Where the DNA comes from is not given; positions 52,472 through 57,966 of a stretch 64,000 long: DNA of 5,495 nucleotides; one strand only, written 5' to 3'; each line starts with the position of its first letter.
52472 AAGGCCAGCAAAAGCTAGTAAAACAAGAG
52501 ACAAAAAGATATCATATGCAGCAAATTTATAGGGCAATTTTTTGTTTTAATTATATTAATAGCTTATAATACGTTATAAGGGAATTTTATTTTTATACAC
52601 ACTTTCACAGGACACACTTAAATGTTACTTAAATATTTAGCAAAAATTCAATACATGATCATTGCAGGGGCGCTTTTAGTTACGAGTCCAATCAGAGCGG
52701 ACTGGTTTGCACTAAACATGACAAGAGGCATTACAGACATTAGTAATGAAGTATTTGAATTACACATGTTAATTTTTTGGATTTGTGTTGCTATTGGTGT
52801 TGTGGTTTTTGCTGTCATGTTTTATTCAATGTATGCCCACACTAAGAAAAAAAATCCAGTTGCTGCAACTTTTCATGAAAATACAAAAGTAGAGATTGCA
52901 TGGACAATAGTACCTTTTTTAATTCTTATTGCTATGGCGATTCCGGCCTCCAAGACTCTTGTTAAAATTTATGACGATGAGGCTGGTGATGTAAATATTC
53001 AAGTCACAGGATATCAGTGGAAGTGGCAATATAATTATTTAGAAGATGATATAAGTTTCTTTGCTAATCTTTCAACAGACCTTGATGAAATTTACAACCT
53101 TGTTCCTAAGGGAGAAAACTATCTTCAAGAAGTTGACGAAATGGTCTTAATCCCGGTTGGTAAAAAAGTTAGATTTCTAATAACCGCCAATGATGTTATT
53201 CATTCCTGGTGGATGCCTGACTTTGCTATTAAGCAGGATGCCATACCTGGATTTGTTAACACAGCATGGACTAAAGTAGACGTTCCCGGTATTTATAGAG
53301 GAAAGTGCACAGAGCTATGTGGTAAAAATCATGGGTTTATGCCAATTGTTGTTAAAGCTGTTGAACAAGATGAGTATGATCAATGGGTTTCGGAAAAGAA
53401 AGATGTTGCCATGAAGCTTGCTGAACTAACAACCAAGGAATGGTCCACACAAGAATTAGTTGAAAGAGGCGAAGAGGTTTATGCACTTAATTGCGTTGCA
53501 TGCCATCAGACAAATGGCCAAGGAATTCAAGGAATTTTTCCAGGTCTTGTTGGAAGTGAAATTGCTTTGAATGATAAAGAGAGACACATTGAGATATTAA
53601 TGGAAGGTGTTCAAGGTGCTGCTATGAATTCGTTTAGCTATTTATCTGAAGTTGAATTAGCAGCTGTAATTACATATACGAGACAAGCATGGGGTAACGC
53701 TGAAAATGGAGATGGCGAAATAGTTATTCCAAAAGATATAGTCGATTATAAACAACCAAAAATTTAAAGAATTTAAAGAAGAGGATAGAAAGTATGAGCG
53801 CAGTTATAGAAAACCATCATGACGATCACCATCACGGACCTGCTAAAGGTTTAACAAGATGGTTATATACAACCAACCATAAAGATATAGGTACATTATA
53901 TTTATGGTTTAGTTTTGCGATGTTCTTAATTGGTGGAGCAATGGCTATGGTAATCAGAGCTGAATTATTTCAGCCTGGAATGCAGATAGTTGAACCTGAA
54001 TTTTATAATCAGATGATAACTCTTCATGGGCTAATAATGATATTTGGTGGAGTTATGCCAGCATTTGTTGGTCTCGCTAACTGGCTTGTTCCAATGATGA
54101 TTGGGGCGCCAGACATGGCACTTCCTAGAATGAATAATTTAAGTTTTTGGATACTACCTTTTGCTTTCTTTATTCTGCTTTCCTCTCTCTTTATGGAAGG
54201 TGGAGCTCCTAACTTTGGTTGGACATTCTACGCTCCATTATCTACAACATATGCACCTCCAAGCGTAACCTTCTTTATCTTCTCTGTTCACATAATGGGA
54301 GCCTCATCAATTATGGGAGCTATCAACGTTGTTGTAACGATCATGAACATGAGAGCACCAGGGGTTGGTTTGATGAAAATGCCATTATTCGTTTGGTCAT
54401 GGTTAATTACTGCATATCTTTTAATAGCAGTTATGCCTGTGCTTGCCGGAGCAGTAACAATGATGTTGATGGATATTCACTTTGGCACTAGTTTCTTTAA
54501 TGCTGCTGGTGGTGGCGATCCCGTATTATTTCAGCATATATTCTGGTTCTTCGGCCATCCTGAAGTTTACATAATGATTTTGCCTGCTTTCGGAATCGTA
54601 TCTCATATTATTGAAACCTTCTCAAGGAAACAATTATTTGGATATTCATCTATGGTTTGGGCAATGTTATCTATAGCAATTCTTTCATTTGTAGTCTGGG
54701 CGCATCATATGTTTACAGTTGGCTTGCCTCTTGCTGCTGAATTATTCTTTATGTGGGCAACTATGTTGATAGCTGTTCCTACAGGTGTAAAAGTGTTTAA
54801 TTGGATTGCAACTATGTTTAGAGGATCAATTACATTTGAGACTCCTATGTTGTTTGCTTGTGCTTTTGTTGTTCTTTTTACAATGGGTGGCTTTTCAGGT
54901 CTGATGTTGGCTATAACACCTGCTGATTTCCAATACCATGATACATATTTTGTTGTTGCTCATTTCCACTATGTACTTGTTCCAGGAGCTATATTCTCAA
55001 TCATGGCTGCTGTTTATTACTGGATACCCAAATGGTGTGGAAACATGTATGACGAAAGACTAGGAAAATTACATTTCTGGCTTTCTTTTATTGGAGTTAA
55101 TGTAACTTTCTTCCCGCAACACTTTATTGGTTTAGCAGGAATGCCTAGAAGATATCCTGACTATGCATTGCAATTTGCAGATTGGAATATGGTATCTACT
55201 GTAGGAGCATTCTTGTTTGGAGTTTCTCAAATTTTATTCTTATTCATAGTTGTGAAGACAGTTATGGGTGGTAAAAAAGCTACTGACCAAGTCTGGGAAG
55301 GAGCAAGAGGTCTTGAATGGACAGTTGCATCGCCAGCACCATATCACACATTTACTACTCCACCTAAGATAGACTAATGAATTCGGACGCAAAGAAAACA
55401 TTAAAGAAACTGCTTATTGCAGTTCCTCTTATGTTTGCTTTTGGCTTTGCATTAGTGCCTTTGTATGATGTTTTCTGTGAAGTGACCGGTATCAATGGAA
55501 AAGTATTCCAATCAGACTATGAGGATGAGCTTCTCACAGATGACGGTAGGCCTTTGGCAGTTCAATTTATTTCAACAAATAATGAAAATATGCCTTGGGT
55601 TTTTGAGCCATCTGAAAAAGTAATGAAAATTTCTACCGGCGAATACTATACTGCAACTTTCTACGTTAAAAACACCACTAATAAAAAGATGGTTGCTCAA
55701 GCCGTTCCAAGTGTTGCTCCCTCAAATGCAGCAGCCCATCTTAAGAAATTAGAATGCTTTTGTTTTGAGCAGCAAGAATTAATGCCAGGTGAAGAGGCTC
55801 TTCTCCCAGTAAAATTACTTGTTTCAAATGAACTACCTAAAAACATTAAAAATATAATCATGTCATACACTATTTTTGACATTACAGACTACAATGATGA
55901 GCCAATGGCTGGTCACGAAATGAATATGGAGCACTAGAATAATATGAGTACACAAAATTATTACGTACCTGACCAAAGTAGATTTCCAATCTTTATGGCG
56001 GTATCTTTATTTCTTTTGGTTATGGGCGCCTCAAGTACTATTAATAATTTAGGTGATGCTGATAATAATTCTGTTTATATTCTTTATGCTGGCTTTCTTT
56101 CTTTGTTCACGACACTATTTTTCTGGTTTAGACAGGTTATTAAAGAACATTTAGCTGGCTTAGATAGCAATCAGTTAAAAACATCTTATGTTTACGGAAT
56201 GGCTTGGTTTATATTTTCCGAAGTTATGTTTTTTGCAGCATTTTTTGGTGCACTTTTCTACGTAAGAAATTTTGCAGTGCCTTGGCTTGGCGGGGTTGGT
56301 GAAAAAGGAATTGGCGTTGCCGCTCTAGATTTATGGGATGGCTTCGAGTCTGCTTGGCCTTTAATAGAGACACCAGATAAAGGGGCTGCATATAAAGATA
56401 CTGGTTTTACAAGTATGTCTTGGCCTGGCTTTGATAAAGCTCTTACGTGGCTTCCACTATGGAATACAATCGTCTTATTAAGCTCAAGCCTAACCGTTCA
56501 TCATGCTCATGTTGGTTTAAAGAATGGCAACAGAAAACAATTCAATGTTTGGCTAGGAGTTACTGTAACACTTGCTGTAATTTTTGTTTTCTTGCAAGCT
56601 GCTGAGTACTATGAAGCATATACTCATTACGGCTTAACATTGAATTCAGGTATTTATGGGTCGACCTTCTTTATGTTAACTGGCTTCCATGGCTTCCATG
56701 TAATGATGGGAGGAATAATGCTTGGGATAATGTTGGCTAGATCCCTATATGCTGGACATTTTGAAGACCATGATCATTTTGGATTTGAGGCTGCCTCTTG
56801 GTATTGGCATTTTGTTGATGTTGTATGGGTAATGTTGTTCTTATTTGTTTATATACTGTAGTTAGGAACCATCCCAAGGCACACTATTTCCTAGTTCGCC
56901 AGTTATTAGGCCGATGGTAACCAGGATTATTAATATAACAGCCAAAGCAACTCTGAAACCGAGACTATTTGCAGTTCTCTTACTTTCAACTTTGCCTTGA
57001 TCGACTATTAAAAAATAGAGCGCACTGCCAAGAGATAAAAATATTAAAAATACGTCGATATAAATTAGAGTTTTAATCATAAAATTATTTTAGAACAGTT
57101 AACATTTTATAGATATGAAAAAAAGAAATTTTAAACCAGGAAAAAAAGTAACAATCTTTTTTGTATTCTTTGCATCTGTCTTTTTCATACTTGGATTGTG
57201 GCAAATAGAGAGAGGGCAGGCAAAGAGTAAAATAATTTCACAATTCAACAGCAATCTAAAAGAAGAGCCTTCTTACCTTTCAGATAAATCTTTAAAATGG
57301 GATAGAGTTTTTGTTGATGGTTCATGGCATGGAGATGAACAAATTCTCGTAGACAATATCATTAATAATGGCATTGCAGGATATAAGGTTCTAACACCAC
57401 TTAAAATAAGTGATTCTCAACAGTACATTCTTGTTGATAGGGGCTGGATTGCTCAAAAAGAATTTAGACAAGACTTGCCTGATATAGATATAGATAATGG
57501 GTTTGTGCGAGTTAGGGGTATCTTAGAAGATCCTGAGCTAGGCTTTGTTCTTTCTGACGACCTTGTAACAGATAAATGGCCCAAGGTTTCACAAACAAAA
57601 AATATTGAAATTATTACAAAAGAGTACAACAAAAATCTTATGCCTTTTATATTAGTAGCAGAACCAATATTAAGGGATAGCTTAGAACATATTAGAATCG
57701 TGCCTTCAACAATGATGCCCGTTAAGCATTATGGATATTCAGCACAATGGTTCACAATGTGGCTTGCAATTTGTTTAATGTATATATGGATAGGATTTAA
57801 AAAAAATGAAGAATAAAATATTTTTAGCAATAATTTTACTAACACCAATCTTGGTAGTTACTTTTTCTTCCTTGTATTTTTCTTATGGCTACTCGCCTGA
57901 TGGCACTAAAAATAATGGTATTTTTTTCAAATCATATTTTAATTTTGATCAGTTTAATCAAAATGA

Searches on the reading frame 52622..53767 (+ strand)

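Call 76: search_protein_families(library=pfam, proteins=[window:52622-53767:+], max_evalue=0.00001)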
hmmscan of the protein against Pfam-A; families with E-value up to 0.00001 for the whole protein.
window:52622-53767:+ (381 aa): 4 families
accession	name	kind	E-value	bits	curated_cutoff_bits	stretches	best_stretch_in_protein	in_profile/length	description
PF00116.26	COX2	-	5.2e-34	117.2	22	1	125-247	2-120/120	Cytochrome C oxidase subunit II, periplasmic domain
PF02790.20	COX2_TM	-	1.8e-13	50.9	22.8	1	27-109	2-85/88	Cytochrome C oxidase subunit II, transmembrane domain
PF13442.11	Cytochrome_CBB3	-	2e-08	34.9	27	1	280-352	3-67/68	Cytochrome C oxidase, cbb3-type, subunit III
PF00034.26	Cytochrom_C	-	6.1e-08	34.3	21.3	1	280-356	1-89/90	Cytochrome c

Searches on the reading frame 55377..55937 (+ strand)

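Call 76: search_protein_families(library=pfam, proteins=[window:55377-55937:+], max_evalue=0.00001)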
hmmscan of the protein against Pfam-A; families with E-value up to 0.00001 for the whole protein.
window:55377-55937:+ (186 aa): 1 family
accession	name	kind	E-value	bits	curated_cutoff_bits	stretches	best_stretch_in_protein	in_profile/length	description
PF04442.19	CtaG_Cox11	-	4.3e-45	153.8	25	1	26-168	1-148/148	Cytochrome c oxidase assembly protein CtaG/Cox11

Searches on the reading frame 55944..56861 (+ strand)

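Call 76: search_protein_families(library=pfam, proteins=[window:55944-56861:+], max_evalue=0.00001)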
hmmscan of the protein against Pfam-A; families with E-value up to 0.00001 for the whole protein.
window:55944-56861:+ (305 aa): 1 family
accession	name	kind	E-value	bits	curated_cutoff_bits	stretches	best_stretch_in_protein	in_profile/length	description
PF00510.24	COX3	-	7.1e-51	174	23.8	2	169-304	125-255/258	Cytochrome c oxidase subunit III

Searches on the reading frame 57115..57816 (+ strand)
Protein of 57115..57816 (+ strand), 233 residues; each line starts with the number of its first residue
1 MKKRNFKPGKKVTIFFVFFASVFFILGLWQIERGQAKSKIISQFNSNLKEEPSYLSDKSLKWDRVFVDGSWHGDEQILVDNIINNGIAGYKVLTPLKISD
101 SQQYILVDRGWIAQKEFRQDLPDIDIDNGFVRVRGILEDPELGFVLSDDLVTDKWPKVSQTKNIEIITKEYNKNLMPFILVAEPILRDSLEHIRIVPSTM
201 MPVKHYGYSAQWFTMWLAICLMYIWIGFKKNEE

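Call 76: search_protein_families(library=pfam, proteins=[window:57115-57816:+], max_evalue=0.00001)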
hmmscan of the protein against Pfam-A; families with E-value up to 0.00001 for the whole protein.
window:57115-57816:+ (233 aa): 1 family
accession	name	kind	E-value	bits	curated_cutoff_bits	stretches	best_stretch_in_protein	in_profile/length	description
PF02104.20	SURF1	-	3.4e-33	116.1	23.4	1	18-215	2-203/205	SURF1 family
